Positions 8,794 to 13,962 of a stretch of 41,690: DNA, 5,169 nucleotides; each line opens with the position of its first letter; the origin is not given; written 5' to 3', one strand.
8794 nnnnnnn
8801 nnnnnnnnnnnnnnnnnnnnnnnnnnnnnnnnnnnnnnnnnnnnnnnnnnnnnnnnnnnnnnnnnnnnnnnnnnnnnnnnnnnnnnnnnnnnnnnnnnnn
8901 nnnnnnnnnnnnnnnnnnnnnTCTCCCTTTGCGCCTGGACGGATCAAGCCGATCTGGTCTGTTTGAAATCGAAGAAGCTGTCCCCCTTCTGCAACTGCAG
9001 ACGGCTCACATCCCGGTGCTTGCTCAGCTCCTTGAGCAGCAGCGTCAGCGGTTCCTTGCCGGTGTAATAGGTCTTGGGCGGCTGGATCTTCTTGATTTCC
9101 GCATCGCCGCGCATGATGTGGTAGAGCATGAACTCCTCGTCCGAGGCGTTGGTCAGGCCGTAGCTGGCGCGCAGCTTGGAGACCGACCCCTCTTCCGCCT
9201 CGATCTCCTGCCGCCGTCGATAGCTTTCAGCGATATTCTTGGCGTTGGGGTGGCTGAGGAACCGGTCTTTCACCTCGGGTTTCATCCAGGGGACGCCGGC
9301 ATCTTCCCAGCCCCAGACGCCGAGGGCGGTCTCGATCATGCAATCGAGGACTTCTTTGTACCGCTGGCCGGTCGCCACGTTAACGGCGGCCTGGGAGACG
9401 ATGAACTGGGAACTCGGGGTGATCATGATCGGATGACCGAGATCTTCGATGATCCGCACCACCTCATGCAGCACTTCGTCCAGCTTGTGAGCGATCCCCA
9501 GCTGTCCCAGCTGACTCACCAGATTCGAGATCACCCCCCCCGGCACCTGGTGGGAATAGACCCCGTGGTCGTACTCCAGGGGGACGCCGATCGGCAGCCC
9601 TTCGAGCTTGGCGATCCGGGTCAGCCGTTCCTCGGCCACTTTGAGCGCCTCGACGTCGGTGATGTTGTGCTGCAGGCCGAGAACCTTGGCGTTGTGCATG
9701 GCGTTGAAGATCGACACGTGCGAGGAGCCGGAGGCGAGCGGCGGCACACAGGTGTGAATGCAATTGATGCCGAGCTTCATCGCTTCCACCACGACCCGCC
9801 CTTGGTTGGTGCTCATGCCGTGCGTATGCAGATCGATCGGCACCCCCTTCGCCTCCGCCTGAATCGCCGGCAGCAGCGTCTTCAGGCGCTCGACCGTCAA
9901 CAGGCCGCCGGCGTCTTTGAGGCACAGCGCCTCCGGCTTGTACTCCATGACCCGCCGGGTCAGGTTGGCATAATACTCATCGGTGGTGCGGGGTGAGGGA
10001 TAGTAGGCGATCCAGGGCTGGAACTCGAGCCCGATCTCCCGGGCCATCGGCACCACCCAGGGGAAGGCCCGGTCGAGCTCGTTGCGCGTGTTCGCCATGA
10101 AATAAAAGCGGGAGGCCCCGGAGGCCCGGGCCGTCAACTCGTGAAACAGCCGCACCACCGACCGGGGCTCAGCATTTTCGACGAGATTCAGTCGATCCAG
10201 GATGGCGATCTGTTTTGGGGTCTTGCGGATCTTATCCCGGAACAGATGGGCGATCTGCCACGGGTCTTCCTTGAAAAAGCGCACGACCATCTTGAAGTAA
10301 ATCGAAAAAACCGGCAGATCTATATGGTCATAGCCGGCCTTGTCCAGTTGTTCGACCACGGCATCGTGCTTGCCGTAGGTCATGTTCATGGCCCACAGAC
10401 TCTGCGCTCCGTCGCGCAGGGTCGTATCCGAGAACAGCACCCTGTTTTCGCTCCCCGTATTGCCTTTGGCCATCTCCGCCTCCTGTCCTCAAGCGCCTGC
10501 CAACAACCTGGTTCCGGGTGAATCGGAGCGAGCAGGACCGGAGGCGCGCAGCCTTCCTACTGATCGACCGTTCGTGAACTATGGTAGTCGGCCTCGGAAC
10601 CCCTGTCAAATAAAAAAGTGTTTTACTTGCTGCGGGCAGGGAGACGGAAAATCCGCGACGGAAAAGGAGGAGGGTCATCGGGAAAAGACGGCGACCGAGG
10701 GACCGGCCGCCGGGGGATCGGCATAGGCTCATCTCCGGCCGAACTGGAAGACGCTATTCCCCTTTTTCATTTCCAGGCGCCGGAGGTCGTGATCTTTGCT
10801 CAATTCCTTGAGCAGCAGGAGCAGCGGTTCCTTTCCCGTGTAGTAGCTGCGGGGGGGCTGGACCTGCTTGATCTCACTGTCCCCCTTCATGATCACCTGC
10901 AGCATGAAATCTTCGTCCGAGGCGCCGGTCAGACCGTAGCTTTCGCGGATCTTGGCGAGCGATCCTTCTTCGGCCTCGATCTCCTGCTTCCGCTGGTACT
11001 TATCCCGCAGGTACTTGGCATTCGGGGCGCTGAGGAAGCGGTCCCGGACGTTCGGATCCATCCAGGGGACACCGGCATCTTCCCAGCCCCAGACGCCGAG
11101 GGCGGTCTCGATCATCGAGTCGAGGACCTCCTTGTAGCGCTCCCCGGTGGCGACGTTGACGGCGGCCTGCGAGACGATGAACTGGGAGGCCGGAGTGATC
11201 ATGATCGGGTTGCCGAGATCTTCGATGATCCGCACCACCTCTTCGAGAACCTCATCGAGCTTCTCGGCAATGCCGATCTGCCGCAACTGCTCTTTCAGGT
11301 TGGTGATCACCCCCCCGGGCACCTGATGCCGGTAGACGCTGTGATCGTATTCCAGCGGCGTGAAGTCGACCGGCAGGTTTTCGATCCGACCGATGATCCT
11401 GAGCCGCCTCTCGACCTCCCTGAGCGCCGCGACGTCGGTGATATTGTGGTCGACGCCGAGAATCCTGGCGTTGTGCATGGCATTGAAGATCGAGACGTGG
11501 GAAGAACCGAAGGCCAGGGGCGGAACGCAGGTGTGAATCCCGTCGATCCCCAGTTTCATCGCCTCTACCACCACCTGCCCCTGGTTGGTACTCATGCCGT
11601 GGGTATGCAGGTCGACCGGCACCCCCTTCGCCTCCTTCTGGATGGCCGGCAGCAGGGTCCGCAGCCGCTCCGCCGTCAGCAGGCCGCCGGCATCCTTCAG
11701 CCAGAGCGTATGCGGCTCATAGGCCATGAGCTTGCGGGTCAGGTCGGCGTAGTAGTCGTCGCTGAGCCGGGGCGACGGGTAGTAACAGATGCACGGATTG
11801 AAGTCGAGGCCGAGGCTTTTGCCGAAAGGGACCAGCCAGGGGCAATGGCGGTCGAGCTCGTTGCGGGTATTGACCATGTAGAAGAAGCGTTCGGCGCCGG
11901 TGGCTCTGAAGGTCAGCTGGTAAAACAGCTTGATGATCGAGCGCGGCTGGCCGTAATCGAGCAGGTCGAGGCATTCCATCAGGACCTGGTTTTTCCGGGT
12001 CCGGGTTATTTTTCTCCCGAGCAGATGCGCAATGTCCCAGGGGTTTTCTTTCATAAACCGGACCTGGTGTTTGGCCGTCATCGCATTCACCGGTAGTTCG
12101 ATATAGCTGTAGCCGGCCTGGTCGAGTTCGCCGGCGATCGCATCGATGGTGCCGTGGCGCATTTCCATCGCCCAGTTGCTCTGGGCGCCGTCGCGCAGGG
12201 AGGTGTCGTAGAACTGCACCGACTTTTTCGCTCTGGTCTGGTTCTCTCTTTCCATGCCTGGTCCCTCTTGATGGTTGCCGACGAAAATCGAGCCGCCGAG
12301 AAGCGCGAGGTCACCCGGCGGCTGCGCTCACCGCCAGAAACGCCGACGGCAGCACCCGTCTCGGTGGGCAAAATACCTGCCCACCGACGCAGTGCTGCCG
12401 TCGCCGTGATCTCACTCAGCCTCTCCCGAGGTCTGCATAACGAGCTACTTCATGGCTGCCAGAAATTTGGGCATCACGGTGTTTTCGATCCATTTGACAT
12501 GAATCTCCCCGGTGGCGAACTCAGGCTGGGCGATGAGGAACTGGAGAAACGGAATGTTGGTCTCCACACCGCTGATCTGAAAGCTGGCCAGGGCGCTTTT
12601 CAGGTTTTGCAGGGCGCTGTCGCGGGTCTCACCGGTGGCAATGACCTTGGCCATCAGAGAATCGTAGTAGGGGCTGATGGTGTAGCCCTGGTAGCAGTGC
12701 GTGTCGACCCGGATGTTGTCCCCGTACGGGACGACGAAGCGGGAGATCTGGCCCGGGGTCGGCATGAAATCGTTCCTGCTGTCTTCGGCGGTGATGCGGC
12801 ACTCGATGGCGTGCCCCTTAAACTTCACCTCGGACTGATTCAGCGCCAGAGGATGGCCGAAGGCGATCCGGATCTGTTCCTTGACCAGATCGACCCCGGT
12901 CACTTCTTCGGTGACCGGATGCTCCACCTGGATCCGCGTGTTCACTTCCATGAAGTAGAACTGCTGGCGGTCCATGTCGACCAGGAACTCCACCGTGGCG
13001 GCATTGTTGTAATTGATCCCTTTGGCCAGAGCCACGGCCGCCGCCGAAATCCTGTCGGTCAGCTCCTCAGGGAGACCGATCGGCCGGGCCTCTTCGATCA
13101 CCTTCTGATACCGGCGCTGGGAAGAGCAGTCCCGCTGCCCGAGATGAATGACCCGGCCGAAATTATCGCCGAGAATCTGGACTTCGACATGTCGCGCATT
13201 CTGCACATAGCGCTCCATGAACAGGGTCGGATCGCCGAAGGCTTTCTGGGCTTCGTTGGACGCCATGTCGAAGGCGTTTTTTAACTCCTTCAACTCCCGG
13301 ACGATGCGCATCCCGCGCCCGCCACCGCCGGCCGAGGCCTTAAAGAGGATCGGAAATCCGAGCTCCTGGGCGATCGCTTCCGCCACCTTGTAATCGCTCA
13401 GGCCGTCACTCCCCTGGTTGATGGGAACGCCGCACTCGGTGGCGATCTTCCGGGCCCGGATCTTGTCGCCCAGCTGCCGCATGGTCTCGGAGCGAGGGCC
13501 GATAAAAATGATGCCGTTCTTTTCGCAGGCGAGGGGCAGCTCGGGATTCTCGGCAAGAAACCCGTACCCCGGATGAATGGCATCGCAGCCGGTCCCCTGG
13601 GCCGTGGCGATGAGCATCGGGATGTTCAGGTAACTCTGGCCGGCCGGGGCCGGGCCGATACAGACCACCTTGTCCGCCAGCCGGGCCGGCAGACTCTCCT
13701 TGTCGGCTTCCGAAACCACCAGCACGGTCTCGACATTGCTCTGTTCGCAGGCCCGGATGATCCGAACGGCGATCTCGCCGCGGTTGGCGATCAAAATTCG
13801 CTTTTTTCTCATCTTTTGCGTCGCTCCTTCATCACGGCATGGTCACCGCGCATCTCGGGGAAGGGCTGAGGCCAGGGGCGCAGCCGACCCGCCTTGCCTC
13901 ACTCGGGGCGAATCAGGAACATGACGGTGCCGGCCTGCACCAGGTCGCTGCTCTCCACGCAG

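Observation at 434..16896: Orphan biotin-dependent carboxylase super-operon: 1 biotin carboxylase, 2 free-standing AccB-type BCCPs, 4 free-standing TIM-barrel (5S/OadA-type) carboxyltransferase paralogues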

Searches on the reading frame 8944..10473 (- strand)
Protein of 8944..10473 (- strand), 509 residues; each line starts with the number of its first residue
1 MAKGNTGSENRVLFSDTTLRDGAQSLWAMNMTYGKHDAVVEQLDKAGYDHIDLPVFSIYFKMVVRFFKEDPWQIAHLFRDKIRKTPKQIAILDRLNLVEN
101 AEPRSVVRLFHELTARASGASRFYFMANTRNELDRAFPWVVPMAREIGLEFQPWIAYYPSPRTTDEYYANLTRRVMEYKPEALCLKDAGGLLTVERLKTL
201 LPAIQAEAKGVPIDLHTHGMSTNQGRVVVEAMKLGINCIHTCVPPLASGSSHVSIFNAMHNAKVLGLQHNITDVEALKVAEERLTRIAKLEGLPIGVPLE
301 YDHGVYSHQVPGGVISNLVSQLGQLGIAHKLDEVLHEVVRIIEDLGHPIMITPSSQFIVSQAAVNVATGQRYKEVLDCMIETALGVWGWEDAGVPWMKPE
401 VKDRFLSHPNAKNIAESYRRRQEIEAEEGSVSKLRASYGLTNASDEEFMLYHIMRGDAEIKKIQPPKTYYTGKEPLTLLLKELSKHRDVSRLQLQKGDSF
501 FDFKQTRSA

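Call 4: search_protein_families(library=pfam, proteins=[window:8944-10473:-])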
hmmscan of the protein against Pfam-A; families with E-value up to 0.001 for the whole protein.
window:8944-10473:- (509 aa): 2 families
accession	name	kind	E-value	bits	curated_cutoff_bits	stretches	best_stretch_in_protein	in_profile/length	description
PF02436.23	PYC_OADA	-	2.9e-21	76.6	27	1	305-452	1-151/201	Conserved carboxylase domain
PF00682.25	HMGL-like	-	5.1e-09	36.3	29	1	12-272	2-249/260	HMGL-like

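Call 6: search_protein_families(library=ncbifam, proteins=[window:8944-10473:-])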
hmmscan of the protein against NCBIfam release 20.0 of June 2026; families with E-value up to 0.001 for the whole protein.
window:8944-10473:- (509 aa): 13 families
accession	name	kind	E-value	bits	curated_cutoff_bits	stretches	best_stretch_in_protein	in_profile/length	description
NF006761.0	PRK09282.1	domain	1.7e-64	218.4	402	1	11-408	3-391/591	pyruvate carboxylase subunit B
NF010644.0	PRK14041.1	equivalog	1.8e-60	204.9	734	1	12-455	3-430/467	pyruvate carboxylase subunit B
TIGR01108.1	oadA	equivalog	5.6e-57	193.5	756.5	1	15-453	2-428/582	sodium-extruding oxaloacetate decarboxylase subunit alpha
NF008985.0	PRK12331.1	equivalog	2e-51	175.2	718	1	10-407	2-393/465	oxaloacetate decarboxylase subunit alpha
NF010643.0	PRK14040.1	subfamily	3.5e-43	147.9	892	1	10-376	5-365/595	oxaloacetate decarboxylase subunit alpha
NF009231.0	PRK12581.1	equivalog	8.2e-43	146.6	954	1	9-379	10-377/468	oxaloacetate decarboxylase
NF008984.0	PRK12330.1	equivalog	1.9e-39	135.9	827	1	13-452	7-436/500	methylmalonyl-CoA carboxytransferase subunit 5S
NF009554.0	PRK12999.1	equivalog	1.8e-36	125.4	965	1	9-377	531-901/1147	pyruvate carboxylase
NF010645.0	PRK14042.1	equivalog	1.7e-35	122.9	1182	1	12-377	4-363/596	pyruvate carboxylase subunit B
TIGR01235.1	pyruv_carbox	equivalog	1.6e-27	95.5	1114.45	1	9-367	528-888/1143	pyruvate carboxylase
NF006049.0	PRK08195.1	subfamily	8.7e-07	28.3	229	0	143-287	127-270/344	4-hyroxy-2-oxovalerate/4-hydroxy-2-oxopentanoic acid aldolase,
NF002085.0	PRK00915.1-2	subfamily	2.1e-06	26.8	517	0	158-255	146-242/504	2-isopropylmalate synthase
TIGR02090.1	LEU1_arch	subfamily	0.00027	20.2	484.75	0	161-258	136-232/363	isopropylmalate/citramalate/homocitrate synthases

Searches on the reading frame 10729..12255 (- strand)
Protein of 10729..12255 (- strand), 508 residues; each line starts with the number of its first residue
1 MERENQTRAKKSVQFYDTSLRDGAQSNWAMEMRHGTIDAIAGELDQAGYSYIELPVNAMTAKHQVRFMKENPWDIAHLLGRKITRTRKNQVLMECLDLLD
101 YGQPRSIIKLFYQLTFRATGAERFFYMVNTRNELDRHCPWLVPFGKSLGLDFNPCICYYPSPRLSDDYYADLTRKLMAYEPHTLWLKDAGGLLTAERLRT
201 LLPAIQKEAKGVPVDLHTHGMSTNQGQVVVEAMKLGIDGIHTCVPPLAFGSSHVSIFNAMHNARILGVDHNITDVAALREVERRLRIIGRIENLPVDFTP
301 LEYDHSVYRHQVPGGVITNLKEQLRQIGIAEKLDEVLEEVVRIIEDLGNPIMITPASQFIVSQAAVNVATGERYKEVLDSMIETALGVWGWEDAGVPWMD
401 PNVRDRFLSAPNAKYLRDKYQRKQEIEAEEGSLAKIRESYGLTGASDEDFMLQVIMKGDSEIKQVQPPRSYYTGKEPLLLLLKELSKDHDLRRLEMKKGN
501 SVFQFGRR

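Call 4: search_protein_families(library=pfam, proteins=[window:10729-12255:-])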
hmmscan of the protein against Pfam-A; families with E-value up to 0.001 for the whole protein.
window:10729-12255:- (508 aa): 2 families
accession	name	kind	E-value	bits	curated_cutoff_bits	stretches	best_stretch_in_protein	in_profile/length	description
PF02436.23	PYC_OADA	-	2.5e-22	80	27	1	307-433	1-134/201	Conserved carboxylase domain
PF00682.25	HMGL-like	-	3e-08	33.8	29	1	13-63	2-51/260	HMGL-like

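Call 6: search_protein_families(library=ncbifam, proteins=[window:10729-12255:-])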
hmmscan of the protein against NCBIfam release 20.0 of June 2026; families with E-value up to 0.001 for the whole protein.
window:10729-12255:- (508 aa): 13 families
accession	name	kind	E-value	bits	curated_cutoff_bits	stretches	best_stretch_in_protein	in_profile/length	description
NF006761.0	PRK09282.1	domain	9.4e-62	209.3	402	1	11-396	2-380/591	pyruvate carboxylase subunit B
TIGR01108.1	oadA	equivalog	1.1e-55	189.2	756.5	1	17-456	3-429/582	sodium-extruding oxaloacetate decarboxylase subunit alpha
NF010644.0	PRK14041.1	equivalog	4e-55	187.3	734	1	13-457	3-430/467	pyruvate carboxylase subunit B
NF008985.0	PRK12331.1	equivalog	7.6e-48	163.4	718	1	11-394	2-381/465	oxaloacetate decarboxylase subunit alpha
NF010643.0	PRK14040.1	subfamily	1.7e-43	149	892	1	9-434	3-418/595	oxaloacetate decarboxylase subunit alpha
NF009554.0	PRK12999.1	equivalog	1.6e-37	128.9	965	1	6-379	527-901/1147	pyruvate carboxylase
NF010645.0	PRK14042.1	equivalog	1.7e-37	129.5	1182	1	16-380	7-364/596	pyruvate carboxylase subunit B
NF009231.0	PRK12581.1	equivalog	3.8e-37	127.9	954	1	11-391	11-387/468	oxaloacetate decarboxylase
NF008984.0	PRK12330.1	equivalog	1.3e-35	123.2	827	1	10-390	3-377/500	methylmalonyl-CoA carboxytransferase subunit 5S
TIGR01235.1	pyruv_carbox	equivalog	2.2e-28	98.3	1114.45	1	5-369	523-888/1143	pyruvate carboxylase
NF002085.0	PRK00915.1-2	subfamily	2.4e-05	23.3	517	0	5-59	6-59/504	2-isopropylmalate synthase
NF006049.0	PRK08195.1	subfamily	5.6e-05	22.3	229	0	9-54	4-48/344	4-hyroxy-2-oxovalerate/4-hydroxy-2-oxopentanoic acid aldolase,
TIGR03217.1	4OH_2_O_val_ald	equivalog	6.9e-05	22.2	286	0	12-54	2-43/334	4-hydroxy-2-oxovalerate aldolase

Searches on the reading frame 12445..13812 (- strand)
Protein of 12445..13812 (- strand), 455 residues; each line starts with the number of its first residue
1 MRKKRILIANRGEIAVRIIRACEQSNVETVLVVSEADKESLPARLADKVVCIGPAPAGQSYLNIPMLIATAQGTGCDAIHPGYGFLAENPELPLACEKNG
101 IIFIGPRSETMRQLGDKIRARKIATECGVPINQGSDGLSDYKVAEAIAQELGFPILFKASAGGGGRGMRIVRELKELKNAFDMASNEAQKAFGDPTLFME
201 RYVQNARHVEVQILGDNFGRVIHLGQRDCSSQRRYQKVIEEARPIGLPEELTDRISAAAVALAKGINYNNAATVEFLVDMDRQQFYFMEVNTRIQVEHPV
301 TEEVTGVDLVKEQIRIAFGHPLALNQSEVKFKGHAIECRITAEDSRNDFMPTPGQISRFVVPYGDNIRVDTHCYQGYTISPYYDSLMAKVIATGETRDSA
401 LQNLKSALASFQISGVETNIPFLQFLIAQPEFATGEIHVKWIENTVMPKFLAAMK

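Call 4: search_protein_families(library=pfam, proteins=[window:12445-13812:-])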
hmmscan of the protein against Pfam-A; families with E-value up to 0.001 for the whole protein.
window:12445-13812:- (455 aa): 5 families
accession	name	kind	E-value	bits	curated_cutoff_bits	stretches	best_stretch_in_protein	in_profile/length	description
PF02786.22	CPSase_L_D2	-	8.1e-69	231.8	19.8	1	116-323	1-209/211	Carbamoyl-phosphate synthase L chain, ATP binding domain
PF00289.28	Biotin_carb_N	-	7e-43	146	25.5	1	4-111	3-110/110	Biotin carboxylase, N-terminal domain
PF02785.25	Biotin_carb_C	-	5.1e-40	136.4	32.4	1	337-443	1-107/108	Biotin carboxylase C-terminal domain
PF07478.18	Dala_Dala_lig_C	-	3.4e-13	50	24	1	135-292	19-174/204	D-ala D-ala ligase C-terminus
PF02222.28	ATP-grasp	-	1.3e-06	28.6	27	1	139-293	17-162/179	ATP-grasp domain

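Call 6: search_protein_families(library=ncbifam, proteins=[window:12445-13812:-])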
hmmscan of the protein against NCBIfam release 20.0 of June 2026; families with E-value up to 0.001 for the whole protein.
window:12445-13812:- (455 aa): 40 families (the best 25 are shown)
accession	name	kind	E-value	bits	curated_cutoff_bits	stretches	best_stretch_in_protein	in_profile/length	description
NF006367.0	PRK08591.1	subfamily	9.5e-191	634.4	597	1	4-447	3-446/451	acetyl-CoA carboxylase biotin carboxylase subunit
TIGR00514.1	accC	equivalog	1.1e-180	601.4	626.5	1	4-445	3-444/449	acetyl-CoA carboxylase biotin carboxylase subunit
NF009554.0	PRK12999.1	equivalog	2.7e-177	591.8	965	1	3-445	5-455/1147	pyruvate carboxylase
NF006406.0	PRK08654.1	equivalog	1.8e-174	580.9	739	1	4-445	3-443/499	acetyl-CoA carboxylase biotin carboxylase subunit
NF004085.0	PRK05586.1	equivalog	2.2e-171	570.7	723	1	4-446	3-445/448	acetyl-CoA carboxylase biotin carboxylase subunit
NF009471.0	PRK12833.1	equivalog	6.3e-171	569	686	1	3-446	5-448/467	acetyl-CoA carboxylase biotin carboxylase subunit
NF006286.0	PRK08462.1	equivalog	1.7e-160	534.7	740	1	4-445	5-444/445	acetyl-CoA carboxylase biotin carboxylase subunit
TIGR01235.1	pyruv_carbox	equivalog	3.9e-156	521.4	1114.45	1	5-445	1-451/1143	pyruvate carboxylase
TIGR02712.1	urea_carbox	equivalog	1.7e-155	519.5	1303.85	1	4-446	2-443/1201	urea carboxylase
NF005525.0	PRK07178.1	equivalog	6e-153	509.9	768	1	4-444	3-441/471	acetyl-CoA carboxylase biotin carboxylase subunit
NF006287.0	PRK08463.1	equivalog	7.2e-152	506.5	775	1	4-446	3-445/479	acetyl-CoA carboxylase subunit A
TIGR01369.1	CPSaseII_lrg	equivalog_domain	1.9e-17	62.2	1027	1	95-327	648-874/1052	carbamoyl-phosphate synthase (glutamine-hydrolyzing) large subunit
NF003671.0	PRK05294.1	equivalog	1.7e-15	55.7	599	1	95-327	645-871/1058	carbamoyl-phosphate synthase large subunit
NF002378.0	PRK01372.1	subfamily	1.5e-14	53.4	243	1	116-292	100-269/305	D-alanine--D-alanine ligase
TIGR01205.1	D_ala_D_alaTIGR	subfamily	1.4e-13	50.5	245.65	1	99-292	89-285/318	D-alanine--D-alanine ligase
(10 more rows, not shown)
